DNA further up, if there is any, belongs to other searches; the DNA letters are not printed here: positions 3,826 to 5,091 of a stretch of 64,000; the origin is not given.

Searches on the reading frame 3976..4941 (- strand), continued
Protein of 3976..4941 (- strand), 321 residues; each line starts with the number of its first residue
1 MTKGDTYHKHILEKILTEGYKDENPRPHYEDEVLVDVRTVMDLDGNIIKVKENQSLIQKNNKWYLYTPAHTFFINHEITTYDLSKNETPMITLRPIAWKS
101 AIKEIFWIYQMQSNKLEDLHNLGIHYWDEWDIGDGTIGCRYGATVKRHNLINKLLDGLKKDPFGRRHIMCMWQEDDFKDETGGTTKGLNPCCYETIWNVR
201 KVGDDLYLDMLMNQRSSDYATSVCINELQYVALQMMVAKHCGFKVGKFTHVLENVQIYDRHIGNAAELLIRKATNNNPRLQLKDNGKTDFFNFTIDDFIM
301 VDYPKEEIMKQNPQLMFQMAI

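Call 23: get_annotated_region(hit=H1, flank=8000)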
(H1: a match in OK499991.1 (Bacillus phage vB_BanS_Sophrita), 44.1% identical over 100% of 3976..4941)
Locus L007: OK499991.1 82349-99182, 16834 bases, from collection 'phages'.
description: Bacillus phage vB_BanS_Sophrita, complete genome.
organism: Bacillus phage vB_BanS_Sophrita (NCBI taxid 2894790)
taxonomy: Viruses; Duplodnaviria; Heunggongvirae; Uroviricota; Caudoviricetes; Joanripponvirinae; Sophritavirus; Sophritavirus sophrita
host: Bacillus anthracis Sterne; source: raw sewage; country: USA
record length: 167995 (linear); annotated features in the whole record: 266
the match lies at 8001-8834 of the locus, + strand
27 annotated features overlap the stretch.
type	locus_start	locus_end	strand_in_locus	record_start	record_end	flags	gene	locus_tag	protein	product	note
CDS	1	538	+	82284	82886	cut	-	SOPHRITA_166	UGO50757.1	ATP-dependent Clp protease proteolytic subunit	gp166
CDS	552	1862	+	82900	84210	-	-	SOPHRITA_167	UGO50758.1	ATP-dependent DNA ligase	gp167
CDS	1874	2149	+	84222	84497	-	-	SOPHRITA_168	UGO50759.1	hypothetical protein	gp168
CDS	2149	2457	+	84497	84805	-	-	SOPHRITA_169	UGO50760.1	hypothetical protein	gp169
CDS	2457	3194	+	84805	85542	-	-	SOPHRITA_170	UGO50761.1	GIY-YIG endonuclease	gp170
CDS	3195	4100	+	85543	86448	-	-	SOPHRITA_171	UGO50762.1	RNA ligase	gp171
CDS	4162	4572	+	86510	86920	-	-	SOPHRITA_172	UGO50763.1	hypothetical protein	gp172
CDS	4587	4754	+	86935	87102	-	-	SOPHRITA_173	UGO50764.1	putative signal peptide-containing lipoprotein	gp173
CDS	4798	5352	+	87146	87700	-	-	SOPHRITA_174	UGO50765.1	MCP/YpsA-like protein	gp174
CDS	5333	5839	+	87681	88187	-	-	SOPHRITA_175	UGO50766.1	GatB/YqeY domain-containing protein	gp175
CDS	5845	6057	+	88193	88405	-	-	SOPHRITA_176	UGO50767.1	hypothetical protein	gp176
CDS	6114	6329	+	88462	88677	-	-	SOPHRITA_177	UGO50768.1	hypothetical protein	gp177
CDS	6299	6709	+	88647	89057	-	-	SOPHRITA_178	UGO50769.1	hydrolase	gp178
CDS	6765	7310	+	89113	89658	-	-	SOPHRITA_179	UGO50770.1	hypothetical protein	gp179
CDS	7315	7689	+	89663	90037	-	-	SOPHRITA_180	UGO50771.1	hypothetical protein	gp180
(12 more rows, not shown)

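Call 24: get_annotated_region(hit=H39, flank=600)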
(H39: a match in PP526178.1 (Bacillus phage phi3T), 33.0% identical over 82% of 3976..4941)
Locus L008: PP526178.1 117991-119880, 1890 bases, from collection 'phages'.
description: UNVERIFIED_ORG: Bacillus phage phi3T, complete genome.
organism: Bacillus phage phi3T (NCBI taxid 10736)
taxonomy: Viruses; Duplodnaviria; Heunggongvirae; Uroviricota; Caudoviricetes; Spbetavirus
host: Bacillus subtilis; source: -; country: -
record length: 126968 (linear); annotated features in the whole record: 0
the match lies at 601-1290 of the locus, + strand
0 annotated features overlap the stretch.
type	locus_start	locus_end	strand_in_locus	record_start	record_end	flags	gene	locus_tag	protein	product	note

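Call 29: find_encoding_contigs(protein=window:3976-4941:-, flank=10000, max_places=3)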
Protein window:3976-4941:- (321 aa): 3 contigs read that carry it; 2 places shown.
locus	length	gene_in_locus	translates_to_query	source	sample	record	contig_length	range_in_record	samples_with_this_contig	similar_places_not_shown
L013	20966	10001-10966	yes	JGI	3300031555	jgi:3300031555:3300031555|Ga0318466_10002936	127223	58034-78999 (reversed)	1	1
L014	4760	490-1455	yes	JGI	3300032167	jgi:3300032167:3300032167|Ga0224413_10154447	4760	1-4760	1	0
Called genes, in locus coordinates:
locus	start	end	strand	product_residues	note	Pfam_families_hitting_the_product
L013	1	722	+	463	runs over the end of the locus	PF01743:PolyA_pol, PF12627:PolyA_pol_RNAbd, PF01966:HD (weak), PF13735:tRNA_NucTran2_2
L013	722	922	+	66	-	-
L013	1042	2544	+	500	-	-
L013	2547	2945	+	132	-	-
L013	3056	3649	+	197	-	-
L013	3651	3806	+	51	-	-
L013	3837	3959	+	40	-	-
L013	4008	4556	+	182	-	-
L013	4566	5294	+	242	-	PF13175:AAA_15 (weak), PF13401:AAA_22 (weak)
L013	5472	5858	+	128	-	PF01844:HNH, PF14279:HNH_5 (weak)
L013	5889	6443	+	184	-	-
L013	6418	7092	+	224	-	PF13353:Fer4_12, PF04055:Radical_SAM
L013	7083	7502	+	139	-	PF10544:T5orf172, PF13455:MUG113 (weak)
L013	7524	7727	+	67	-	PF00313:CSD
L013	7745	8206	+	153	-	PF01966:HD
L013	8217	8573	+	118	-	-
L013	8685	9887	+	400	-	-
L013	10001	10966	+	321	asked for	PF00303:Thymidylat_synt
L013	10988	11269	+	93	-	-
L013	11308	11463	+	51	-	-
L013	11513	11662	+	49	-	-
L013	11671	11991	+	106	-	-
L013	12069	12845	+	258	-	-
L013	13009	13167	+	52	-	-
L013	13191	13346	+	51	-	-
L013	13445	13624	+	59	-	-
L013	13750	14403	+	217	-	PF21189:PHA02142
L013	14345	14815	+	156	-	PF09414:RNA_ligase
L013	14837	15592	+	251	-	PF02146:SIR2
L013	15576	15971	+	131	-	PF04973:NMN_transporter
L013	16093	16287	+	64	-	-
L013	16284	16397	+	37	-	-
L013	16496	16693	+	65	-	-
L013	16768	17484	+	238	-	-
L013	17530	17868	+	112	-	-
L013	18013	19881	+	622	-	-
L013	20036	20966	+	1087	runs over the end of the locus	PF03477:ATP-cone, PF13597:NRDD, PF14890:Intein_splicing, PF14528:LAGLIDADG_3, PF13597:NRDD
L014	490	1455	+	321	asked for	PF00303:Thymidylat_synt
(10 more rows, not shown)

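Call 38: find_related_loci(query=window:3976-4941:-, collection=genome_contigs, flank=6000)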
Query window:3976-4941:- (321 aa) in genome_contigs; peptide patterns used: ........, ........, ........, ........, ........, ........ (x = any residue, [..] = any of these).
26 stretches matched a pattern; 1 encode a relative of the query (tblastn E <= 1e-3); 1 distinct loci.
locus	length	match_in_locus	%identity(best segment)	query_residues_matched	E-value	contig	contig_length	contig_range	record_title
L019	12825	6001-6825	50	1-321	2e-91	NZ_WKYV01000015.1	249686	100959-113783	Lactonifactor sp. BIOML-A5 scaffold15_size249755, whole genome shotgun sequence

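Call 44: search_protein_families(library=ncbifam, proteins=[L008:601-1440:+, L007:8001-8837:+, L019:5977-6828:+, P0040], max_evalue=0.001)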
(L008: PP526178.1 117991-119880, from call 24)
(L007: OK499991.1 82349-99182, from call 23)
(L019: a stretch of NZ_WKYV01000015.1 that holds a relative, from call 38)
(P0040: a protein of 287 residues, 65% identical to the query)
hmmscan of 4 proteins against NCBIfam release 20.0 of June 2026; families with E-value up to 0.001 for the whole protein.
L008:601-1440:+ (279 aa): 8 families
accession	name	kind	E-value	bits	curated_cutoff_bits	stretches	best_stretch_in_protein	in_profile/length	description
NF002495.0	PRK01827.1-1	equivalog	2.7e-112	374.9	327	1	1-279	1-279/279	thymidylate synthase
NF002497.0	PRK01827.1-3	equivalog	3.5e-75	252.7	327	1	6-279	2-264/264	thymidylate synthase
NF002496.0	PRK01827.1-2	equivalog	5.9e-65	219.4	325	2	101-279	141-318/318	thymidylate synthase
TIGR03284.1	thym_sym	equivalog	5.5e-64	216.2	108.35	2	99-279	117-296/296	thymidylate synthase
NF002499.0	PRK01827.1-5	equivalog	1.5e-60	204.7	405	1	6-278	2-263/264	thymidylate synthase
NF010393.0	PRK13821.1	equivalog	1e-36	126.6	576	2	122-258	153-291/323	thymidylate synthase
NF002498.0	PRK01827.1-4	equivalog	2.3e-36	125.6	427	1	32-276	19-280/283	thymidylate synthase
TIGR03283.1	thy_syn_methano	equivalog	1.1e-17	64.3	174.55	1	113-230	84-200/201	thymidylate synthase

L007:8001-8837:+ (278 aa): 8 families
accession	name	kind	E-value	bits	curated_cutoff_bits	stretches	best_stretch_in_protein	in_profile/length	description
NF002495.0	PRK01827.1-1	equivalog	3.8e-111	371.1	327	1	1-278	1-279/279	thymidylate synthase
NF002497.0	PRK01827.1-3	equivalog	7.2e-38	130.4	327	1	8-273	4-259/264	thymidylate synthase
NF002496.0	PRK01827.1-2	equivalog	9.3e-35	120.2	325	1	113-273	160-313/318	thymidylate synthase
TIGR03284.1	thym_sym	equivalog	1.9e-34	119.2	108.35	1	113-274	138-292/296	thymidylate synthase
NF002499.0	PRK01827.1-5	equivalog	6.4e-30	104.3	405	1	8-275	4-261/264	thymidylate synthase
NF002498.0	PRK01827.1-4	equivalog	1.1e-17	64.2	427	1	105-267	111-273/283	thymidylate synthase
NF010393.0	PRK13821.1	equivalog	9.8e-13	47.8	576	1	117-248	156-283/323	thymidylate synthase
TIGR03283.1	thy_syn_methano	equivalog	1.2e-10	41.3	174.55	1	104-227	82-200/201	thymidylate synthase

L019:5977-6828:+ (283 aa): 8 families
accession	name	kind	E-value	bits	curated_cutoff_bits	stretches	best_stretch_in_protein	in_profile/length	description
NF002495.0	PRK01827.1-1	equivalog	6.4e-97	324.4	327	1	10-283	2-279/279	thymidylate synthase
NF002497.0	PRK01827.1-3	equivalog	4.3e-37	127.8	327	1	18-278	6-259/264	thymidylate synthase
NF002496.0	PRK01827.1-2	equivalog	3.2e-32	111.8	325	1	124-278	162-313/318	thymidylate synthase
TIGR03284.1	thym_sym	equivalog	2.9e-31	108.7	108.35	1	123-279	139-292/296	thymidylate synthase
NF002499.0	PRK01827.1-5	equivalog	4.2e-27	95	405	1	19-279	7-260/264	thymidylate synthase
NF002498.0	PRK01827.1-4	equivalog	8.3e-19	68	427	1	124-271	122-272/283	thymidylate synthase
NF010393.0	PRK13821.1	equivalog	1e-15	57.6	576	1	127-246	157-277/323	thymidylate synthase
TIGR03283.1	thy_syn_methano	equivalog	3.4e-11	43.1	174.55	1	78-231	51-199/201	thymidylate synthase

P0040 (287 aa): 8 families
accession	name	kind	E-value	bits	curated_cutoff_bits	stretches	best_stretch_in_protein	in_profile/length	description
NF002495.0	PRK01827.1-1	equivalog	4.5e-91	305.2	327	1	1-287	1-279/279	thymidylate synthase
NF002497.0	PRK01827.1-3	equivalog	7.9e-33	113.9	327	1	10-270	6-253/264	thymidylate synthase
NF002496.0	PRK01827.1-2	equivalog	9.8e-28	97.1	325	2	115-271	164-308/318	thymidylate synthase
TIGR03284.1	thym_sym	equivalog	6.9e-25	87.8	108.35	2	115-271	142-286/296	thymidylate synthase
NF002499.0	PRK01827.1-5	equivalog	1.8e-24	86.4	405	1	8-270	4-253/264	thymidylate synthase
NF010393.0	PRK13821.1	equivalog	4.2e-16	58.9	576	2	118-251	159-282/323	thymidylate synthase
NF002498.0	PRK01827.1-4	equivalog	3.2e-15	56.2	427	1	8-270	4-272/283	thymidylate synthase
TIGR03283.1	thy_syn_methano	equivalog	0.00036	20.1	174.55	1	115-230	95-199/201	thymidylate synthase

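Call 45: find_related_loci(query=window:3976-4941:-, collection=viral_contigs, flank=10000)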
Query window:3976-4941:- (321 aa) in viral_contigs; peptide patterns used: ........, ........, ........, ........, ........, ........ (x = any residue, [..] = any of these).
34 stretches matched a pattern; 32 encode a relative of the query (tblastn E <= 1e-3); 32 distinct loci.
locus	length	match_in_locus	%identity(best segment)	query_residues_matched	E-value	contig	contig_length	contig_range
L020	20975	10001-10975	65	2-321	4e-143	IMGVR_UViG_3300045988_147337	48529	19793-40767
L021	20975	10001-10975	65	2-321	4e-143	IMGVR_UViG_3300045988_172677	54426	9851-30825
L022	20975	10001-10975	65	2-321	4e-143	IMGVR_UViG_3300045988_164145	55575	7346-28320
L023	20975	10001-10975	65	2-321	4e-143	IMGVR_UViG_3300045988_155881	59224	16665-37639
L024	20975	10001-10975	65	2-321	2e-142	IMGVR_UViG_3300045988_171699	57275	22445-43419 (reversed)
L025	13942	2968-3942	65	2-321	2e-142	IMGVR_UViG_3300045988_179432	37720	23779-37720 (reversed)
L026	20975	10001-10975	65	2-321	2e-142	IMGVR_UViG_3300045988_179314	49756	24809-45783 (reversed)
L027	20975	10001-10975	65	2-321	2e-142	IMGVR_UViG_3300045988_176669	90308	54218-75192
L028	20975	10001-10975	65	2-321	2e-142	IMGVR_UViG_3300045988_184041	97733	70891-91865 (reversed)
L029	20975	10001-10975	65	2-321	2e-142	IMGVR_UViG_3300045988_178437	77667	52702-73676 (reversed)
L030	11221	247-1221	65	2-321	2e-142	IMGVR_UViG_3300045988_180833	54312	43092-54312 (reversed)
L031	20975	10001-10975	65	2-321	2e-142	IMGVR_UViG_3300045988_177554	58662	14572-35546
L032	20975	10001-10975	65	2-321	2e-142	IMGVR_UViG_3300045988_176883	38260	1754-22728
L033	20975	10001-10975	65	2-321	2e-142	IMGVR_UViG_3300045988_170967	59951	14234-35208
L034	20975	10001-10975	65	2-321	4e-142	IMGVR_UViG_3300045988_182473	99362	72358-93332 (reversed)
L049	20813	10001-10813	44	1-309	2e-79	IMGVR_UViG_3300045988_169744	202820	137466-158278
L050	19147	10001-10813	44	1-309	2e-79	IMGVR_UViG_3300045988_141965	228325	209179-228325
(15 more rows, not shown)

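Call 54: predict_structure(alignment_id=A1)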
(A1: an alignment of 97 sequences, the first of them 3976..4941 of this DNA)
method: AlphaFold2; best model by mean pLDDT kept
length: 321 residues; sequences in the alignment: 97
mean_pLDDT: 94.4   pTM: 0.92
mean pLDDT of the five models: 94.4, 92.8, 92.5, 92.3, 91.6
residues with pLDDT >= 90: 271; 70-90: 43; 50-70: 7; < 50: 0
segments of 3 or more residues with pLDDT < 50: none
pLDDT, mean of each block of 10 residues (from residue 1): 97 97 90 94 96 95 96 96 97 97 97 96 92 88 94 98 95 87 74 90 98 88 96 99 98 94 98 96 97 98 96 94 82
secondary structure, 60 per line:
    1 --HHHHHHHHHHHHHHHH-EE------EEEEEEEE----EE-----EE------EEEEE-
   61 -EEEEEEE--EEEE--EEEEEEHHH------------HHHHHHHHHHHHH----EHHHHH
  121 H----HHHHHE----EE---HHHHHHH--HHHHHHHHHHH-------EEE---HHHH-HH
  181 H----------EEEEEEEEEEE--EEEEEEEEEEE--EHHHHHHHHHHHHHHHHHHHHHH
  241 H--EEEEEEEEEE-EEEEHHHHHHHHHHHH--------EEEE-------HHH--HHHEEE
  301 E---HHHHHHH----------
elements in order: H3-18 E28-35 E55-59 E62-68 E71-74 E77-82 H98-110 H116-121 H126-130 H141-147 H150-160 E168-170 H174-177 E192-202 E205-215 H219-241 E244-253 E255-258 H259-270 E279-282 E298-301 H305-311

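Call 56: fold_search(model_id=the predicted structure, library=pdb)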
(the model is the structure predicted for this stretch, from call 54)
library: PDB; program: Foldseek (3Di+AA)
matches with E <= 10: 984; with E <= 0.001: 396
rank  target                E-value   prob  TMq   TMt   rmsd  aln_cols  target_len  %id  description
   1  1b02                  6.4e-24  1.00  0.76  0.86   4.8       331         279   33  CRYSTAL STRUCTURE OF THYMIDYLATE SYNTHASE A FROM BACILLUS SUBTILIS (released 1999-03-29)
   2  1bsp_A                1.2e-22  1.00  0.74  0.85   4.5       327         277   32  THERMOSTABLE THYMIDYLATE SYNTHASE A FROM BACILLUS SUBTILIS (released 1999-02-16)
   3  1bsf_A                2.1e-21  1.00  0.74  0.85   4.5       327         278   33  THERMOSTABLE THYMIDYLATE SYNTHASE A FROM BACILLUS SUBTILIS (released 1999-01-13)
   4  6auj_B                3.6e-18  1.00  0.68  0.83   4.5       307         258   24  Crystal structure of thymidylate synthase from Elizabethkingia anophelis NUHP1 (released 2017-09-27)
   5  1ffl                  1.6e-17  1.00  0.71  0.85   3.9       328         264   20  CRYSTAL STRUCTURE OF THE APO-THYMIDYLATE SYNTHASE R166Q MUTANT (released 2000-07-28)
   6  1qqq                  2.8e-17  1.00  0.72  0.87   2.8       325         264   21  CRYSTAL STRUCTURE ANALYSIS OF SER254 MUTANT OF ESCHERICHIA COLI THYMIDYLATE SYNTHASE (released 1999-06-14)
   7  4h0r_B                3.3e-17  1.00  0.68  0.82   2.9       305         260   22  Crystal structure of thymidylate synthase from Corynebacterium glutamicum (released 2013-09-11)
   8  1ev8                  3.7e-17  1.00  0.71  0.85   2.9       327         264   20  CRYSTAL STRUCTURE ANALYSIS OF CYS167 MUTANT OF ESCHERICHIA COLI (released 2000-05-03)
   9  2vet                  3.9e-17  1.00  0.71  0.85   3.8       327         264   21  CRYSTAL STRUCTURE OF THE THYMIDYLATE SYNTHASE K48Q COMPLEXED WITH DUMP (released 2007-12-04)
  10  6auj_C                4.7e-17  1.00  0.65  0.82   4.9       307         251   24  Crystal structure of thymidylate synthase from Elizabethkingia anophelis NUHP1 (released 2017-09-27)
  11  4o7u_C                6.6e-17  1.00  0.70  0.81   4.3       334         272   20  Etherocomplex of Enteroccocus faecalis thymidylate synthase with 5-hydroxymethilene-6-hydrofolic acid and the phtalimi (released 2014-12-31)
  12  6cdz_A                8.4e-17  1.00  0.68  0.83   3.7       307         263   21  E. coli thymidylate synthase mutant I264Am (released 2018-05-16)
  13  6auj_A                8.9e-17  1.00  0.64  0.82   4.8       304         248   24  Crystal structure of thymidylate synthase from Elizabethkingia anophelis NUHP1 (released 2017-09-27)
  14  1jg0_A                9.4e-17  1.00  0.68  0.82   2.6       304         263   21  Crystal structure of Escherichia coli thymidylate synthase complexed with 2'-deoxyuridine-5'-monophosphate and N,O-did (released 2002-02-08)
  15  5j7w_A                1.0e-16  1.00  0.69  0.78   4.6       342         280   20  Enterococcus faecalis thymidylate synthase complex with methotrexate (released 2016-09-28)
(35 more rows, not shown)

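Call 61: get_annotated_region(hit=H27, flank=3000)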
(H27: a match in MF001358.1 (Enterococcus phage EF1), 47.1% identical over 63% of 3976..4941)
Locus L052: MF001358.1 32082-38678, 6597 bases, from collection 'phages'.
description: Enterococcus phage EF1, partial genome.
organism: Enterococcus phage EF1 (NCBI taxid 2025813)
taxonomy: Viruses; Duplodnaviria; Heunggongvirae; Uroviricota; Caudoviricetes
host: Enterococcus faecalis; source: -; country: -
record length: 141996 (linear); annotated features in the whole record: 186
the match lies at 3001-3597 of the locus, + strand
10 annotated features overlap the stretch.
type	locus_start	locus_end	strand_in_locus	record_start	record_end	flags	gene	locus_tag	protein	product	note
CDS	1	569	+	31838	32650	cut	-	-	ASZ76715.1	serine/threonine protein phosphatase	-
CDS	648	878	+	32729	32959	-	-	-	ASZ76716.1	hypothetical protein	-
CDS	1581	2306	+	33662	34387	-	-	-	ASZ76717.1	hypothetical protein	-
CDS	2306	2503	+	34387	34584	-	-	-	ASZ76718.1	hypothetical protein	-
CDS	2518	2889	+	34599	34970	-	-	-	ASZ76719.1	hypothetical protein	-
CDS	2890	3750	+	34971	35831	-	-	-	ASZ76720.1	thymidylate synthase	-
CDS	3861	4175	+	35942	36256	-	-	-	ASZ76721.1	hypothetical protein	-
CDS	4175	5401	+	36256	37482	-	-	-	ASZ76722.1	putative muramidase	-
CDS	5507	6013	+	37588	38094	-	-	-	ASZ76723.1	dihydrofolate reductase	-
CDS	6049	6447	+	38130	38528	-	-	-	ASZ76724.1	hypothetical protein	-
